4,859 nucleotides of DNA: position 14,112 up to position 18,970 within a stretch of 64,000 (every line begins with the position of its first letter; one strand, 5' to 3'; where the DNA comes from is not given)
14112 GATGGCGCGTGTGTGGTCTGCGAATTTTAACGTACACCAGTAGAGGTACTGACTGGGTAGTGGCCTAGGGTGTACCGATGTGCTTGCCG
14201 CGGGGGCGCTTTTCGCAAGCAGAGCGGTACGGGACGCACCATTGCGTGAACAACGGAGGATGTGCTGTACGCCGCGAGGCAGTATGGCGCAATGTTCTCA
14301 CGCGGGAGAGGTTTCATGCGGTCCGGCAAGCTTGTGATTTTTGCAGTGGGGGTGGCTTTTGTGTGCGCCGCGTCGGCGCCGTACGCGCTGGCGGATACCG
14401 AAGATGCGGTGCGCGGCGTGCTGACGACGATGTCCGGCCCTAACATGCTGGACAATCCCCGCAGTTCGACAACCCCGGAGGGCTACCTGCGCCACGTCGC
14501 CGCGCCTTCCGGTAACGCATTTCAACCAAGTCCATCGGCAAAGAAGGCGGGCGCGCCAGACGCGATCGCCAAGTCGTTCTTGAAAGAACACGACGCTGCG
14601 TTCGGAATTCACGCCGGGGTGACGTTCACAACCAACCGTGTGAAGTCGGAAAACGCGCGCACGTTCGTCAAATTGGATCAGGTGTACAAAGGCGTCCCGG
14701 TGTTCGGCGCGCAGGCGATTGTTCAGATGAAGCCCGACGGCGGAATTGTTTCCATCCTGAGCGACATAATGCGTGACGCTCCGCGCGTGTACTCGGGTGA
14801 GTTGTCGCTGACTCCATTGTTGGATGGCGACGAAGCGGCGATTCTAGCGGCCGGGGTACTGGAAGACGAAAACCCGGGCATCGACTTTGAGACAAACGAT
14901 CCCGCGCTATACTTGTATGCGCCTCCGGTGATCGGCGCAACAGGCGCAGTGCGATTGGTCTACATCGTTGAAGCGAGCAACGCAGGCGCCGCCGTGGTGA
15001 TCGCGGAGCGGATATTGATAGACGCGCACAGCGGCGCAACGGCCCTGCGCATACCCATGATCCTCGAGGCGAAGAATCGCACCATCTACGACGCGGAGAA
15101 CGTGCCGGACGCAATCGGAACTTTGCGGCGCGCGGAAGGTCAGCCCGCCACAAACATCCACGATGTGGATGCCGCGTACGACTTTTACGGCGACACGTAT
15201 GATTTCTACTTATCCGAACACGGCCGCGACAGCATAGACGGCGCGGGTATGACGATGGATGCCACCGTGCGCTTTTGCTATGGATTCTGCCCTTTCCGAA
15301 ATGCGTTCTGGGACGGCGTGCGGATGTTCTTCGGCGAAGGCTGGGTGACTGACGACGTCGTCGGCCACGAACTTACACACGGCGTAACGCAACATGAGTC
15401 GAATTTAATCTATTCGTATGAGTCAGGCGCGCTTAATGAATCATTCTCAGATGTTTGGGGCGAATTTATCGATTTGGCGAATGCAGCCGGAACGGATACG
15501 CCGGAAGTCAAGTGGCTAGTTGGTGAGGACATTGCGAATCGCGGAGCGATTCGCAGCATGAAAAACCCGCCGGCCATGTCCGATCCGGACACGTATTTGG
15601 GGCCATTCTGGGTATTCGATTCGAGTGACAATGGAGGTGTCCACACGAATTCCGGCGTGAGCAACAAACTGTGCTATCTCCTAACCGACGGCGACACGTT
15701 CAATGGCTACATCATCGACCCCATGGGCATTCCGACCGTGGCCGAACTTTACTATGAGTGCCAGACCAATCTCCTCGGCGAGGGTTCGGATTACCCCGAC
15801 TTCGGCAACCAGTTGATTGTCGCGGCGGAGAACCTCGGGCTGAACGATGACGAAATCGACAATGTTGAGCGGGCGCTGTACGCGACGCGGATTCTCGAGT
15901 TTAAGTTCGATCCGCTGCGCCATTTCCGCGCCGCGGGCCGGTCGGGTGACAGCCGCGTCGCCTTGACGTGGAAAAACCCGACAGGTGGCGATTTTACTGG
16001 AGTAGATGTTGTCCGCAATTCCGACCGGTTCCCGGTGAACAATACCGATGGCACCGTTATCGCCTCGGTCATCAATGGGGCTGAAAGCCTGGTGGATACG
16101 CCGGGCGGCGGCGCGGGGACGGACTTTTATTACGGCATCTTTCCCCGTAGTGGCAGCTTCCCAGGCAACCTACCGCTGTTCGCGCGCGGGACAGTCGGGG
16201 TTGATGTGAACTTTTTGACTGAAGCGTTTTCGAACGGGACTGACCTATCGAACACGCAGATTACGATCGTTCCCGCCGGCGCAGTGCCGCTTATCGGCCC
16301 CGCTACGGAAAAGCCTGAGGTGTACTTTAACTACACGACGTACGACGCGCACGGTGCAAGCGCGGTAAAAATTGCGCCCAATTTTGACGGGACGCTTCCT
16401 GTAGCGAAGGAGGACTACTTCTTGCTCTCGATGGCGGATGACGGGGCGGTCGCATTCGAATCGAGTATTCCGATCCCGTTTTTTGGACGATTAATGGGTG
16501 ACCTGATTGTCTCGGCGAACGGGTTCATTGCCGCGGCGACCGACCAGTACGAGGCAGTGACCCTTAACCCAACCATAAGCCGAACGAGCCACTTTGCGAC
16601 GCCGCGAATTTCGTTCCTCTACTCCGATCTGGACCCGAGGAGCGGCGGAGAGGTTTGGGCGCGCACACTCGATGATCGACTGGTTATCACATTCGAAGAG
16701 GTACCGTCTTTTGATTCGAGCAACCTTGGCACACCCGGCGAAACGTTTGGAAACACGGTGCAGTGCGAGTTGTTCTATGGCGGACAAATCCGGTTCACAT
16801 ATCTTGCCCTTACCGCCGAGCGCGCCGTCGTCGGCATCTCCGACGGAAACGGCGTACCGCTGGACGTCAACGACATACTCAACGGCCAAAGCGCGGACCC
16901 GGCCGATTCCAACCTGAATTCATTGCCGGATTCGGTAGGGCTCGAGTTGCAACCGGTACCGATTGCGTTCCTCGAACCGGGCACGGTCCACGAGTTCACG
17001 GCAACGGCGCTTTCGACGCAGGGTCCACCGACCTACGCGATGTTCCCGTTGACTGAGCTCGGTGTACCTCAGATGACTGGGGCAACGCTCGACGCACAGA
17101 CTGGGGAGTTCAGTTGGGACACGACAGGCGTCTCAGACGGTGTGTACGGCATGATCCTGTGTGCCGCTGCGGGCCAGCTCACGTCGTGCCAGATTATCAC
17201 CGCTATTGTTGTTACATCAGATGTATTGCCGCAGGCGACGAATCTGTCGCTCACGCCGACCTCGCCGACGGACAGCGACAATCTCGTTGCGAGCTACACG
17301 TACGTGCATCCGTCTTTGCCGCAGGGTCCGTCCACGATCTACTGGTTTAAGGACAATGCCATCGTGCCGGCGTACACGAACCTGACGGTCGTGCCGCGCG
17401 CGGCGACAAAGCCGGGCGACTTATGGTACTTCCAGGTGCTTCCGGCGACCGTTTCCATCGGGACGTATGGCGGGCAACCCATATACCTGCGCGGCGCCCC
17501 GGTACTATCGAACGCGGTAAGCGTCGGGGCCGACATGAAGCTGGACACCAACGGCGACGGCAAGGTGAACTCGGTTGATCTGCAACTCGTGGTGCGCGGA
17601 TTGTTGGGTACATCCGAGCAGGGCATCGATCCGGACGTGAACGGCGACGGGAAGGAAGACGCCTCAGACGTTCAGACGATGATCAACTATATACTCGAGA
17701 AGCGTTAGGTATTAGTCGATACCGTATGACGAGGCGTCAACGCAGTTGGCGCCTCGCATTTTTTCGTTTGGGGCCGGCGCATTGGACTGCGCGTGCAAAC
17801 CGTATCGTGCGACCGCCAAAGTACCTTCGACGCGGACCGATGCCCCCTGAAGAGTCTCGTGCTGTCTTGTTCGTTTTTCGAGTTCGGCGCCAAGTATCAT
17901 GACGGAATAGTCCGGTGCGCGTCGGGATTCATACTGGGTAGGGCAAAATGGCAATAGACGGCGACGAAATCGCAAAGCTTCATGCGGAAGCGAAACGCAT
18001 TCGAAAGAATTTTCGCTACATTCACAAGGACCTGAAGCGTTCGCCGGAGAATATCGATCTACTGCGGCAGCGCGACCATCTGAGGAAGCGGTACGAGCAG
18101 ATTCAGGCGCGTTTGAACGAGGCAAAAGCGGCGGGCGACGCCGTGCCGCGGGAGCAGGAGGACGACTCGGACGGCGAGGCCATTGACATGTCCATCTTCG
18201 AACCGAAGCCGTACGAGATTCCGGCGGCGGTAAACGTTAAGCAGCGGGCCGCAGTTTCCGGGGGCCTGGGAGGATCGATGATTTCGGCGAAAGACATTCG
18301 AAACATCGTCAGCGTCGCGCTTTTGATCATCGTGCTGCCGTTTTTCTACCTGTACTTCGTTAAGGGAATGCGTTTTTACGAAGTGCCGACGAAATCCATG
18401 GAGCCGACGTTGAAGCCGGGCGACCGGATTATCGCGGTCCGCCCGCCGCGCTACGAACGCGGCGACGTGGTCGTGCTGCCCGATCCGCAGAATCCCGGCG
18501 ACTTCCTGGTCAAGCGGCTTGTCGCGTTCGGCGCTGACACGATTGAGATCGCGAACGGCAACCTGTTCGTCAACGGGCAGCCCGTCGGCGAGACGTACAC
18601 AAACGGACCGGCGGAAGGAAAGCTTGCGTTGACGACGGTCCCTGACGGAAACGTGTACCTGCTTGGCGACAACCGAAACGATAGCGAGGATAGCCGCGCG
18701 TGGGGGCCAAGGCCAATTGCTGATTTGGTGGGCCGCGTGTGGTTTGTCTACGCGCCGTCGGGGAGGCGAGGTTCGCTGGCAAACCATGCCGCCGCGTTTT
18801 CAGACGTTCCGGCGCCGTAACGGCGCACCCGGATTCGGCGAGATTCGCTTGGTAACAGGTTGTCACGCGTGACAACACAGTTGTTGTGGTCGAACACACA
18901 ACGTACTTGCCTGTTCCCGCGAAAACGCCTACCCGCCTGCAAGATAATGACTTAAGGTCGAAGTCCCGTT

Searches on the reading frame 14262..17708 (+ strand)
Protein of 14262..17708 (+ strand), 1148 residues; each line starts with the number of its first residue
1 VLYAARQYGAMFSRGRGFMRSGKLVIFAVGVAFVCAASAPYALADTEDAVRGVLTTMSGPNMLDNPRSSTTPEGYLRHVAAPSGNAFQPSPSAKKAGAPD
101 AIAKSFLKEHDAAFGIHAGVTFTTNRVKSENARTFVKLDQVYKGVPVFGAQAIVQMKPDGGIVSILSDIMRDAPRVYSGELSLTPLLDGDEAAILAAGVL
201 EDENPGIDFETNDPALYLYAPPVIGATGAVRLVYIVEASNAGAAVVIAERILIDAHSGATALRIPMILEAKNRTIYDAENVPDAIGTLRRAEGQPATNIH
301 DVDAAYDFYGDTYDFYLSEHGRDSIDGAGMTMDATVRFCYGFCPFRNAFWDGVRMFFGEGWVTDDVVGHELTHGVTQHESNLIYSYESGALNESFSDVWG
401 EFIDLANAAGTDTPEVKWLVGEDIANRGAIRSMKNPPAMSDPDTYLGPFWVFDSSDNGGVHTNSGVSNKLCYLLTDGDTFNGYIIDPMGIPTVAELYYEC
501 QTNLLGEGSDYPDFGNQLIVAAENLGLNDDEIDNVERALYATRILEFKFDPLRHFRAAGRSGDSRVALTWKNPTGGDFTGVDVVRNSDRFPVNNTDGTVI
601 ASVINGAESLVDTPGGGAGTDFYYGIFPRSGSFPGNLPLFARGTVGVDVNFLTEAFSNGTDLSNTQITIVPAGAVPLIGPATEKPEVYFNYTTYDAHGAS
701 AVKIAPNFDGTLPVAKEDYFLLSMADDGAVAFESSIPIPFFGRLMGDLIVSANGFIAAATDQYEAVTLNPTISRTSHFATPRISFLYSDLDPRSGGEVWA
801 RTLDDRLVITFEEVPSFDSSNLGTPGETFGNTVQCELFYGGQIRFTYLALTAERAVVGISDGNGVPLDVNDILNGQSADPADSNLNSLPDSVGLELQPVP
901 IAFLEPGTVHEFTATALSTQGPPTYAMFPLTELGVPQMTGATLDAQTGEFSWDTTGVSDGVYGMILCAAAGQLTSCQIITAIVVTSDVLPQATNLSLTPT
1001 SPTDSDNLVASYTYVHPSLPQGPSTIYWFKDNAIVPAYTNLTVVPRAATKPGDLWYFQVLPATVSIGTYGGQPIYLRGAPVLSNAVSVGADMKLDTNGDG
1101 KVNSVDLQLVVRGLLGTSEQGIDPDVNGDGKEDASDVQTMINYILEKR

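Call 54: search_protein_families(library=pfam, proteins=[window:14262-17708:+], max_evalue=0.00001)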
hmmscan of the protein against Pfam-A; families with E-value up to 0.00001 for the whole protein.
window:14262-17708:+ (1148 aa): 4 families
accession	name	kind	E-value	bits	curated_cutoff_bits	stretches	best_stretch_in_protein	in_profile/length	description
PF02868.21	Peptidase_M4_C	-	2.6e-34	118.9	24.4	1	380-542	1-163/165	Thermolysin metallopeptidase, alpha-helical domain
PF01447.24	Peptidase_M4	-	8.6e-19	68.9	22.4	1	298-377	62-145/145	Thermolysin metallopeptidase, catalytic domain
PF00404.24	Dockerin_1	-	4.1e-12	46.6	22.9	1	1095-1145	3-57/57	Dockerin type I domain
PF07504.19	FTP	-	1.5e-09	38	21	1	125-165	7-47/51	Fungalysin/Thermolysin Propeptide Motif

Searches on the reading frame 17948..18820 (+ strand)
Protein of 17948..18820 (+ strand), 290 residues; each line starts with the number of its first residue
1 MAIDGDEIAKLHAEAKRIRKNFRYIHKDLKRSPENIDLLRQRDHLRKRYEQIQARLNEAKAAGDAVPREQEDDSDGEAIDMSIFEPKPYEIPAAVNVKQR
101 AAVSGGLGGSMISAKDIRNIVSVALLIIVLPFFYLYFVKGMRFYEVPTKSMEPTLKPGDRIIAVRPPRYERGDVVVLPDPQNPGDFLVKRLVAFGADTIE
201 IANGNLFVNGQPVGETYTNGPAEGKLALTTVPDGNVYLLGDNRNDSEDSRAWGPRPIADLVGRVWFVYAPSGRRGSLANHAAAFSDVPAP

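Call 54: search_protein_families(library=pfam, proteins=[window:17948-18820:+], max_evalue=0.00001)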
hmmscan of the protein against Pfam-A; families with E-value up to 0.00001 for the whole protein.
window:17948-18820:+ (290 aa): 1 family
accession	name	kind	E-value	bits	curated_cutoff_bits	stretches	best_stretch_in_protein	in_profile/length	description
PF10502.14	Peptidase_S26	-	6.1e-35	121.1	22.9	1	121-268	5-167/168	Signal peptidase, peptidase S26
